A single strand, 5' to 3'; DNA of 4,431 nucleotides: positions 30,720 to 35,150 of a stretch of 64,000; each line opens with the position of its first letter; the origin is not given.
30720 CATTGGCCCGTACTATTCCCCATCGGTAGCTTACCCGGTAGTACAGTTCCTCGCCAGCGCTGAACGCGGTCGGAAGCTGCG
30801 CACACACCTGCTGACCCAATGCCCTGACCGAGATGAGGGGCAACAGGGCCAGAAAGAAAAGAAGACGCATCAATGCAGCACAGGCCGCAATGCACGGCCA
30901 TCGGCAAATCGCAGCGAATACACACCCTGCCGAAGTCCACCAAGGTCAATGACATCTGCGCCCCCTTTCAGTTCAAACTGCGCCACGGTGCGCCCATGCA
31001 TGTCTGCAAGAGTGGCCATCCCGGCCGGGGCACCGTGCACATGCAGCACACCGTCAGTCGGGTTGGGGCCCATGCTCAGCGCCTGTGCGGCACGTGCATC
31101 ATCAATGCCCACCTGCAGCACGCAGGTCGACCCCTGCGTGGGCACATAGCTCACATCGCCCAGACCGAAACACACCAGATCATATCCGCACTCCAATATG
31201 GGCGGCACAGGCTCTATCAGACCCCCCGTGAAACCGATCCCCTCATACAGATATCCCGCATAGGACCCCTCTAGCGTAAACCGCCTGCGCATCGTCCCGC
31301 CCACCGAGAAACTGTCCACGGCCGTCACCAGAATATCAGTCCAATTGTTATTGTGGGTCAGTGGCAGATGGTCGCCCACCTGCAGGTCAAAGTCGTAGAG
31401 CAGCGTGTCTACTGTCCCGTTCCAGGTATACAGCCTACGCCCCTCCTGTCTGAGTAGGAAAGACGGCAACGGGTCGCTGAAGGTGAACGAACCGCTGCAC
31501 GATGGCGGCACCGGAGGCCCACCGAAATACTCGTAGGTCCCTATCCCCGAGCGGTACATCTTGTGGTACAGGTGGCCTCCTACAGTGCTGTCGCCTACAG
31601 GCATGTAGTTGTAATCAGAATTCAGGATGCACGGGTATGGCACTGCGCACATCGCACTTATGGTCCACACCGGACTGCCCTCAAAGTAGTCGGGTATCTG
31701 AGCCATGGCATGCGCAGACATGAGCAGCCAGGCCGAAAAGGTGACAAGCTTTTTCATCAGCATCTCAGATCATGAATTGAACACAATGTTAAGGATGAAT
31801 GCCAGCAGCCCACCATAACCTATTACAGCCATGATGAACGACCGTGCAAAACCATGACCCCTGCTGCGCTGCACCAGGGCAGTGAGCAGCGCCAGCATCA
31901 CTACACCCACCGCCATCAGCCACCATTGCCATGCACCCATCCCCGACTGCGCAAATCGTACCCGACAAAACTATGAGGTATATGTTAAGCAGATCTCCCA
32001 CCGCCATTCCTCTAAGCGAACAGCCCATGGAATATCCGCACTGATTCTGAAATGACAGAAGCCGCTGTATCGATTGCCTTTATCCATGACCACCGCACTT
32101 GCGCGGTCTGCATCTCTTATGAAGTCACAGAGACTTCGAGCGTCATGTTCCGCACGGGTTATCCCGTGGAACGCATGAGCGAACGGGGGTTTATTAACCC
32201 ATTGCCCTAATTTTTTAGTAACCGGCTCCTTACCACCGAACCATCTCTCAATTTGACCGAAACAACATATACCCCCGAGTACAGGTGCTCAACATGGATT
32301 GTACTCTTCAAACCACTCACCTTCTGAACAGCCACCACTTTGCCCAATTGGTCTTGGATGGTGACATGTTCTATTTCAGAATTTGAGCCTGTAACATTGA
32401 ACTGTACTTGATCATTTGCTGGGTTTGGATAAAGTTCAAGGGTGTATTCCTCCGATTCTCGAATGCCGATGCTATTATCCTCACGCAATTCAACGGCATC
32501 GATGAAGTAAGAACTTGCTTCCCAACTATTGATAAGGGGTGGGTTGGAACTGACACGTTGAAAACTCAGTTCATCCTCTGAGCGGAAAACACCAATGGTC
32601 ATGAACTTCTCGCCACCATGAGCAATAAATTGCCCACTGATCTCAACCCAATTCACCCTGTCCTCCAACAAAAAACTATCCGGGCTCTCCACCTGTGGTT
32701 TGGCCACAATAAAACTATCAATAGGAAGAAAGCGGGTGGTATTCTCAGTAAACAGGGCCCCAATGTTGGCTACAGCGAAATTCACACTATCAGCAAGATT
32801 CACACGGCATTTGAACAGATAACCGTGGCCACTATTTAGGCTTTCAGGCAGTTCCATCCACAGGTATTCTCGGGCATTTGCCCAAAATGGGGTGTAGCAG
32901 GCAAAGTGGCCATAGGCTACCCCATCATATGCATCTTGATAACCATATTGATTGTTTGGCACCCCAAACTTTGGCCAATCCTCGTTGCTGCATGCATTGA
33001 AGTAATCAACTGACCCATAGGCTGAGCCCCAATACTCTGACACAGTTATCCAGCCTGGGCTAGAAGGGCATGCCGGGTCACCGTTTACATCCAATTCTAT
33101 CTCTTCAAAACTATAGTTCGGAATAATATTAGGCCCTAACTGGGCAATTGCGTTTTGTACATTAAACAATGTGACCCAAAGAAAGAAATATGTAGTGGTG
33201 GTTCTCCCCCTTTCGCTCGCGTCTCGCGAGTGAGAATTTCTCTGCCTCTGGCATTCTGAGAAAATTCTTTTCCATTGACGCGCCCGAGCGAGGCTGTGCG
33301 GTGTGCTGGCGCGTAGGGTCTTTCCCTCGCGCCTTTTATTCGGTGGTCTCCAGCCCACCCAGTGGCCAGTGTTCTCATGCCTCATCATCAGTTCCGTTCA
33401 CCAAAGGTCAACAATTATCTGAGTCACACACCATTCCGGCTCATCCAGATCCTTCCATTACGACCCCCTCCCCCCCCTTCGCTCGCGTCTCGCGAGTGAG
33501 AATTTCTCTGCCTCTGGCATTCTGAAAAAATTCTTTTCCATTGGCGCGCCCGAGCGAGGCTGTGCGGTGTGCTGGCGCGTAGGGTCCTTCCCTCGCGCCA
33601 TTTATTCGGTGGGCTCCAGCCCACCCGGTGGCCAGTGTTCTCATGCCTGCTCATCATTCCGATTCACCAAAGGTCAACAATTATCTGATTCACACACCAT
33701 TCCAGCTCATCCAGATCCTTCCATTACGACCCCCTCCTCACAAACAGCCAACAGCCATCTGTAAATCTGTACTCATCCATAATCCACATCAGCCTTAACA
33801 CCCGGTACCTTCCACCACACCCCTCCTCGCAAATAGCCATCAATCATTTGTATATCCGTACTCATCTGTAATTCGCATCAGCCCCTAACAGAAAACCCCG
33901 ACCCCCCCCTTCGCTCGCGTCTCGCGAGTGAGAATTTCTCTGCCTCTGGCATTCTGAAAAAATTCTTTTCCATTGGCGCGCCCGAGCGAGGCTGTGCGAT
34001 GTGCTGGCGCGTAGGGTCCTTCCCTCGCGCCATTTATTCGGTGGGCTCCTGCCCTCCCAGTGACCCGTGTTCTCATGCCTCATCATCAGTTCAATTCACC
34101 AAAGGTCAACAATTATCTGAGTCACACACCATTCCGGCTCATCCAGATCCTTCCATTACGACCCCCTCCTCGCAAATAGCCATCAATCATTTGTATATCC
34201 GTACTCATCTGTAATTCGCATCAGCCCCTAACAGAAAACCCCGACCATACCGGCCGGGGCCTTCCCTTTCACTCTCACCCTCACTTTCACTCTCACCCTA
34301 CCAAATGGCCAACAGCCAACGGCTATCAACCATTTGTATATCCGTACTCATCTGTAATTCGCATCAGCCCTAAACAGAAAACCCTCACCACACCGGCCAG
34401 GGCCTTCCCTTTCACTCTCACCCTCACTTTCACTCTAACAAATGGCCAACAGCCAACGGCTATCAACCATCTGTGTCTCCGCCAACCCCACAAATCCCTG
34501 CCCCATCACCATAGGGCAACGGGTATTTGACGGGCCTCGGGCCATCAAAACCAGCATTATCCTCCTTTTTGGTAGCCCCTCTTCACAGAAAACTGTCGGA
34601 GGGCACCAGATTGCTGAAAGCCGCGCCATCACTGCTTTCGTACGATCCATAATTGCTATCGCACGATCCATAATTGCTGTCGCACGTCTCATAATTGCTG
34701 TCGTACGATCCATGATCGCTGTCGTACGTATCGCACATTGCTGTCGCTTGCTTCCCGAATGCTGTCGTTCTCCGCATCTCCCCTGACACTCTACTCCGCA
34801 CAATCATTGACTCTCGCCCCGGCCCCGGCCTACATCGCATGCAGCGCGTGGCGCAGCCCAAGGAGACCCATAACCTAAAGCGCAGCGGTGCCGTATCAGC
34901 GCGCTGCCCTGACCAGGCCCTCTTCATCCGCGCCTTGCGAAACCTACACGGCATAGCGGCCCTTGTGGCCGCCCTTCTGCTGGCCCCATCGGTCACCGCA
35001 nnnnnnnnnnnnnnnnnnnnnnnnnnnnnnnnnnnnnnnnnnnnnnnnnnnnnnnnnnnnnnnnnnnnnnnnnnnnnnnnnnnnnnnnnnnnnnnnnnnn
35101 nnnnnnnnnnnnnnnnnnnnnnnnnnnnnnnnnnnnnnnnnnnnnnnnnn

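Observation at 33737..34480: Mosaic of shorter nested direct repeats flanking the 265-bp units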

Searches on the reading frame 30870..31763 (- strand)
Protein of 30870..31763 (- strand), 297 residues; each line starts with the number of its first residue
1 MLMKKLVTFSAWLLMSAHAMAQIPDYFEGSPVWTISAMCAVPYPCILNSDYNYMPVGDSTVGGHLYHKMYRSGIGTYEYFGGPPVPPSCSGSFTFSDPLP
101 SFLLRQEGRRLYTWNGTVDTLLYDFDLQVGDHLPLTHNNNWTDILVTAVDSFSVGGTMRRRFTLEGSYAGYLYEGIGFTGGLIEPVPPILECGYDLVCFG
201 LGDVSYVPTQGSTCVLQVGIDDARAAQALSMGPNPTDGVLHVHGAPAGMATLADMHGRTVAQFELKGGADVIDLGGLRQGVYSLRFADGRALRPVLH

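Call 11: search_protein_families(library=pfam, proteins=[window:30870-31763:-])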
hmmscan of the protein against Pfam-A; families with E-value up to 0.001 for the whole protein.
window:30870-31763:- (297 aa): 1 family
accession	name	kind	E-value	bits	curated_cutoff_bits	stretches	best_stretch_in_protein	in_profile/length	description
PF18962.6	Por_Secre_tail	-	0.00061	20.5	27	0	233-289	3-65/75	Secretion system C-terminal sorting domain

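Call 19: find_encoding_contigs(protein=window:30870-31763:-, flank=10000, max_places=10)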
Protein window:30870-31763:- (297 aa): 5 contigs read that carry it; 5 places shown.
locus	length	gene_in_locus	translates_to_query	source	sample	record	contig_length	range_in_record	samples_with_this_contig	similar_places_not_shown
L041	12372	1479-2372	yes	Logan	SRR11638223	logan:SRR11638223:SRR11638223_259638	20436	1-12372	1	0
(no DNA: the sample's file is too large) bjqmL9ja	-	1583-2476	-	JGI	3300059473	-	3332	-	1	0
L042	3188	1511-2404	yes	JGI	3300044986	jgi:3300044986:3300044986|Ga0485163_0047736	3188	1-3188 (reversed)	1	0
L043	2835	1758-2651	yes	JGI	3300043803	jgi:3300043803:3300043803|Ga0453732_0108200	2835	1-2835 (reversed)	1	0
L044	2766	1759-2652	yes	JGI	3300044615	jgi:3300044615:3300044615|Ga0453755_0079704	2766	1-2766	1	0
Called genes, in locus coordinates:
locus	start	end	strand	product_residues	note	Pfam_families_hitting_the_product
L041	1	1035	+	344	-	?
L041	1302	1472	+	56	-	-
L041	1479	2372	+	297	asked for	-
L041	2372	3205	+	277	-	PF11306:DUF3108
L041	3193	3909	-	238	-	PF02585:PIG-L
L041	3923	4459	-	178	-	PF00255:GSHPx, PF00578:AhpC-TSA (weak), PF08534:Redoxin (weak)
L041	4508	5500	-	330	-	PF01207:Dus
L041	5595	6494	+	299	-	PF02517:Rce1-like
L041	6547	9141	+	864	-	PF07719:TPR_2 (faint), PF13174:TPR_6 (faint), PF13424:TPR_12 (faint)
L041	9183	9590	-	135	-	PF03100:CcmE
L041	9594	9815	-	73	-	PF20077:CcmD_alt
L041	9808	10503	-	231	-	PF01578:Cytochrom_C_asm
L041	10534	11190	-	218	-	PF03379:CcmB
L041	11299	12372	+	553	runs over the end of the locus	PF00139:Lectin_legB, PF18483:Lectin_L-type_dom, PF18911:PKD_4, PF00801:PKD (weak), PF18911:PKD_4, PF13585:CHU_C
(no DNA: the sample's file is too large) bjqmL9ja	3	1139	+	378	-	?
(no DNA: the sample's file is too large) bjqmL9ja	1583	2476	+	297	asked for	-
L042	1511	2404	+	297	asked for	-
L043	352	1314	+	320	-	PF18962:Por_Secre_tail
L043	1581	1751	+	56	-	-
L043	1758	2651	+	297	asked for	-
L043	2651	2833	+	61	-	?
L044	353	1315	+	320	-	PF18962:Por_Secre_tail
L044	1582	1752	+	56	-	-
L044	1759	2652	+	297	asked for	-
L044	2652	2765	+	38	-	?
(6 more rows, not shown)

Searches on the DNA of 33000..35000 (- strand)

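Call 12: search_rna_families(source=window, start=33000, end=35000, threshold=evalue, max_evalue=10)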
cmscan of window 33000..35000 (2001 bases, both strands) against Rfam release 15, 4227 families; matches with E-value up to 10: 2.
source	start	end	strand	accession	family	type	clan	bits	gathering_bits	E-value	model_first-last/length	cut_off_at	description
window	34479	34542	+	RF01015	mir-885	Gene; miRNA;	-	16.4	66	6.2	1-74/74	no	mir-885 microRNA precursor family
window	33605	33662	-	RF00377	snoU6-53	Gene; snRNA; snoRNA; CD-box;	-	16.1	36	3.4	1-110/110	no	Small nucleolar RNA U6-53/MBII-28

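Call 85: build_rna_model(alignment_id=A4)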
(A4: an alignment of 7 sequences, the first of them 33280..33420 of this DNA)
Model R1 built from alignment A4 (7 sequences, 159 columns); structure: RNAalifold consensus.
model positions 142; base pairs 29; branch points 3; effective number of sequences 1.23; information 0.59 bits per position. Calibrated on 0.2 Mb of random sequence (short: E-values are rough).
structure used (alignment columns):
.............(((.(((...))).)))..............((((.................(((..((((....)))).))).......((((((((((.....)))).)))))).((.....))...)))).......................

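Call 86: search_with_rna_model(model_id=R1, sources=[window, L002, L003, L004, L005, L006, L007, L008, L009, L010, L011, L012, L013, L014, L015, L016, L017, L018, L019, L020, L021, L022, L023, L024, L025, L026, L027, L028, L029, L030, L031, L032, L033, L034, L035, L036, L037, L038, L039, L040, L041, L042, L043, L044, L045, L046, L047, L048, L049, L050, L051], max_evalue=1)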
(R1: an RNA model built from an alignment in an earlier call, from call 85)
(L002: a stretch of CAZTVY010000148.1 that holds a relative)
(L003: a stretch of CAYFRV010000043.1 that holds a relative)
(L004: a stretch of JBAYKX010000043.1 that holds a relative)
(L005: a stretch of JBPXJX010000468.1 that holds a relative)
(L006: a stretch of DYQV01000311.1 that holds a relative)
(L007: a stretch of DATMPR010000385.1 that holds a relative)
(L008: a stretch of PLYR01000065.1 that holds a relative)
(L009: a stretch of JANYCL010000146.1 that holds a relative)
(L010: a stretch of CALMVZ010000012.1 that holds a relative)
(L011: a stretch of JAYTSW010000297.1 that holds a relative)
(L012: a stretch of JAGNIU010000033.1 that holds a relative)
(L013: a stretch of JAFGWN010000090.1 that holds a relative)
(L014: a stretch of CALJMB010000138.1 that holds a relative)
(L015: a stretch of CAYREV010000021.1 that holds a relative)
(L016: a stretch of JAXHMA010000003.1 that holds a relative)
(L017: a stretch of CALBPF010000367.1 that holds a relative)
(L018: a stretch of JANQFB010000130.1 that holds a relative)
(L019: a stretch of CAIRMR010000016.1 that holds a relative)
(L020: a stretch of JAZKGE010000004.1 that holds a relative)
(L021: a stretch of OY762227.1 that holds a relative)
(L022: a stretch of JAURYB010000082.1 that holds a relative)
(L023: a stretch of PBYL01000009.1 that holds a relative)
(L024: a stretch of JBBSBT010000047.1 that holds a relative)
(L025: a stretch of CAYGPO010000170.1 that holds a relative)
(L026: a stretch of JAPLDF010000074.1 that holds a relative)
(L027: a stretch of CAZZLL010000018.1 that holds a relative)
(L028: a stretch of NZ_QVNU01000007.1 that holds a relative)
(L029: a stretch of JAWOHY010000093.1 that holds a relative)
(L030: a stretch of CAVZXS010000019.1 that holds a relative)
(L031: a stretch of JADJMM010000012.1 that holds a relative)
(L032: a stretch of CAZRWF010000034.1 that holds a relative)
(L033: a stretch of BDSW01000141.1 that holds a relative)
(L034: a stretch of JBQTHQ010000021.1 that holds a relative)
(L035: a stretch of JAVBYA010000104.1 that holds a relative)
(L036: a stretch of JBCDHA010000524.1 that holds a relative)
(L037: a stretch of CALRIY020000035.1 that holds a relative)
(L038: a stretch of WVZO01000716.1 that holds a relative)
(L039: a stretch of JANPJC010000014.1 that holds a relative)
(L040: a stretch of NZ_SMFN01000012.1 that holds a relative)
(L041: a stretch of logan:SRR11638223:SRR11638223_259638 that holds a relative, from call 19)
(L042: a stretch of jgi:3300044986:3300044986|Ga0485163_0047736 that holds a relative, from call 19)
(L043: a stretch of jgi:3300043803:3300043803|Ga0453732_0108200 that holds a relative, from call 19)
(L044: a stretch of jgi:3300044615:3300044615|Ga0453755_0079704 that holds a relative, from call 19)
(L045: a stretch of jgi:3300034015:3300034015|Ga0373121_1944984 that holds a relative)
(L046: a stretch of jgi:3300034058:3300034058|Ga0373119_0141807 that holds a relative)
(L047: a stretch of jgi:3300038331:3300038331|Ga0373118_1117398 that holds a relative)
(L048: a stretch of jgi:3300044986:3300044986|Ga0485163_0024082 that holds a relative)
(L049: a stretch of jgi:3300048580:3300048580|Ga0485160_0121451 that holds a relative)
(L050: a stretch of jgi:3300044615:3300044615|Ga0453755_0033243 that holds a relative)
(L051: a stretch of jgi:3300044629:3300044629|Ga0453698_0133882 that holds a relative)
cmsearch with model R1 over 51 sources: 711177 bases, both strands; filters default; matches with E-value up to 1: 10.
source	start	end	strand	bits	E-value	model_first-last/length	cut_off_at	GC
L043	100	241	+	176.7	6e-42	1-142/142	no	0.58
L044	101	242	+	176.7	6e-42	1-142/142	no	0.58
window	33978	34119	-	175.6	1.2e-41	1-142/142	no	0.58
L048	113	254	-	175.6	1.2e-41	1-142/142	no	0.58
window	33280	33421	-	172.9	5.5e-41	1-142/142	no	0.58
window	33546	33687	-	172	9.6e-41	1-142/142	no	0.61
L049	1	134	-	133.1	6.3e-31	1-142/142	no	0.54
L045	7572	7711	-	111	2.5e-25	1-142/142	no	0.51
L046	2124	2263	-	111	2.5e-25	1-142/142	no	0.51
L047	1828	1967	-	111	2.5e-25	1-142/142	no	0.51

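Call 88: search_rna_families(sources=[L049, L051, L047], threshold=evalue, max_evalue=5)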
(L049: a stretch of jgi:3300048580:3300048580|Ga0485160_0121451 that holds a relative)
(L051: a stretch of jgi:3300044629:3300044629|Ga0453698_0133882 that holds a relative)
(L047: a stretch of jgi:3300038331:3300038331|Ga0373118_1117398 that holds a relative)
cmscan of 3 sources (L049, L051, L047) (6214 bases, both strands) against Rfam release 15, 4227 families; matches with E-value up to 5: 2.
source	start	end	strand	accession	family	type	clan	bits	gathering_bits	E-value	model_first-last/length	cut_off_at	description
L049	1082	1108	-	RF00523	Prion_pknot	Cis-reg;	-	19.9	39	3.6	1-40/40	no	Prion pseudoknot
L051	551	577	+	RF00523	Prion_pknot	Cis-reg;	-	19.9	39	3.6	1-40/40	no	Prion pseudoknot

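Call 93: search_with_rna_model(model_id=R1, sources=[window, L043, L048, L049, L045], max_evalue=0.001, make_alignment=true)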
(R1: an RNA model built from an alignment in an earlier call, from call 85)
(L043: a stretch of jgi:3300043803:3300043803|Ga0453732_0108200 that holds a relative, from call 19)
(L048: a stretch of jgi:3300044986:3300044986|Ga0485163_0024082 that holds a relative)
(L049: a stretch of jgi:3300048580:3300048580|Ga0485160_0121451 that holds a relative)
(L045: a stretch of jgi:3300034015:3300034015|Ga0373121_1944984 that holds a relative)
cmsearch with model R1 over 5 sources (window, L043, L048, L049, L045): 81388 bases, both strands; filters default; matches with E-value up to 0.001: 7.
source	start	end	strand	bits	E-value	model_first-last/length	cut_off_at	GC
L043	100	241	+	176.7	6.9e-43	1-142/142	no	0.58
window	33978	34119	-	175.6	1.3e-42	1-142/142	no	0.58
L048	113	254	-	175.6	1.3e-42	1-142/142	no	0.58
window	33280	33421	-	172.9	6.3e-42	1-142/142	no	0.58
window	33546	33687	-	172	1.1e-41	1-142/142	no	0.61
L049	1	134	-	133.1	7.2e-32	1-142/142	no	0.54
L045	7572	7711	-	111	2.8e-26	1-142/142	no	0.51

Alignment A6: 7 matches aligned to the model, 143 columns, each read 5' to 3' on its own strand. Consensus structure (alignment columns), stored with it:
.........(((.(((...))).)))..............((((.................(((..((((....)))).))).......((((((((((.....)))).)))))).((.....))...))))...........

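Call 97: search_dna_similar(query=window:33206-34600:+, collection=plasmids, mode=distant, max_rows=5)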
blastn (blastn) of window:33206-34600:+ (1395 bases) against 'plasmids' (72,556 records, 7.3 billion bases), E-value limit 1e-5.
No match.

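Call 98: search_dna_similar(query=window:33206-34600:+, collection=phages, mode=distant, max_rows=5)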
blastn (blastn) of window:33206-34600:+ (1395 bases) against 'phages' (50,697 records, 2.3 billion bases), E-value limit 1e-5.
No match.
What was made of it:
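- Tried and rejected: No match (calls 97, 98).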
